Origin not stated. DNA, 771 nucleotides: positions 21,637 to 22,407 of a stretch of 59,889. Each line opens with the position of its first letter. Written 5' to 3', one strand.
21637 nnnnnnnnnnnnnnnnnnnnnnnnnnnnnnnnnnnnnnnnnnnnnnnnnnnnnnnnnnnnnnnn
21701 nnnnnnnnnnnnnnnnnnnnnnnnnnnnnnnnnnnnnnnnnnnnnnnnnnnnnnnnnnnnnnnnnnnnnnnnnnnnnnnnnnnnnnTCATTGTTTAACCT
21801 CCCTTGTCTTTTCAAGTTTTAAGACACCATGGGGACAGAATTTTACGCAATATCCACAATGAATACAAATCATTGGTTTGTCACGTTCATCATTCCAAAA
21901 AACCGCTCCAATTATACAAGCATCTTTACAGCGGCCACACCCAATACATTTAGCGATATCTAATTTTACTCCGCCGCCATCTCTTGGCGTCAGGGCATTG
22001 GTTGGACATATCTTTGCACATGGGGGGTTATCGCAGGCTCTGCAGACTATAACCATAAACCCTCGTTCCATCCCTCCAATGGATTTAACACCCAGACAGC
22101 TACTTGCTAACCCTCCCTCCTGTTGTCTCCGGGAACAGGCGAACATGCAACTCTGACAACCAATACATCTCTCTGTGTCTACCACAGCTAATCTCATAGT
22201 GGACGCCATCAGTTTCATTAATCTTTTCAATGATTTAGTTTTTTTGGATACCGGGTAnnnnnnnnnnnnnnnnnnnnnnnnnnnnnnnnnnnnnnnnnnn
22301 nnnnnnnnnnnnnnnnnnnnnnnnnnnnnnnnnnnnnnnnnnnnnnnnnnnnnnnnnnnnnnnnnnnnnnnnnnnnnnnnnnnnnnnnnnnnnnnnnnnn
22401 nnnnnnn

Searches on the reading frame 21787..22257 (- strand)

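Call 13: search_protein_families(library=pfam, proteins=[window:21787-22257:-], max_evalue=0.001)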
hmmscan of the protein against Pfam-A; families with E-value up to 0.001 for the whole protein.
window:21787-22257:- (156 aa): 14 families
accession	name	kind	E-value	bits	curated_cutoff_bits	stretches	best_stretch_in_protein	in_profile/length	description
PF00037.32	Fer4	-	4.7e-16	58.3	21.1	3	130-146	7-23/24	4Fe-4S binding domain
PF12838.12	Fer4_7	-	4e-15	56.4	27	2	72-117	2-51/52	4Fe-4S dicluster domain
PF12797.12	Fer4_2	-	1.3e-12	47.2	24.5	2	25-41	4-20/22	4Fe-4S binding domain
PF12837.12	Fer4_6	-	2.4e-12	46.6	25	1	131-146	9-24/24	4Fe-4S binding domain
PF13187.11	Fer4_9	-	7.5e-12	45.5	27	2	103-145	1-51/52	4Fe-4S dicluster domain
PF13237.11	Fer4_10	-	5e-10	39.6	25.5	2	98-142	3-53/53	4Fe-4S dicluster domain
PF13484.11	Fer4_16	-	2.8e-09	38.1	30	0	131-151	2-21/66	4Fe-4S double cluster binding domain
PF25160.1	LdpA_Fe-S-bd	-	3.9e-09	36.6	27.6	1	75-118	5-42/49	LdpA Fe-S cluster-binding domain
PF12800.12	Fer4_4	-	1.5e-06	28.5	24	0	130-142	3-15/17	4Fe-4S binding domain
PF14697.11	Fer4_21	-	1.8e-06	28.4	35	0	100-144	4-55/59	4Fe-4S dicluster domain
PF12798.12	Fer4_3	-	2.3e-06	28.4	27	0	131-144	1-14/15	4Fe-4S binding domain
PF13247.11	Fer4_11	-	2.6e-06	28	26.2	1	68-145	6-94/100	4Fe-4S dicluster domain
PF13534.11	Fer4_17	-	1.3e-05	26.1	22.2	0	130-144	45-59/61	4Fe-4S dicluster domain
PF13183.11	Fer4_8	-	7.8e-05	23.6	27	0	102-119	3-20/68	4Fe-4S dicluster domain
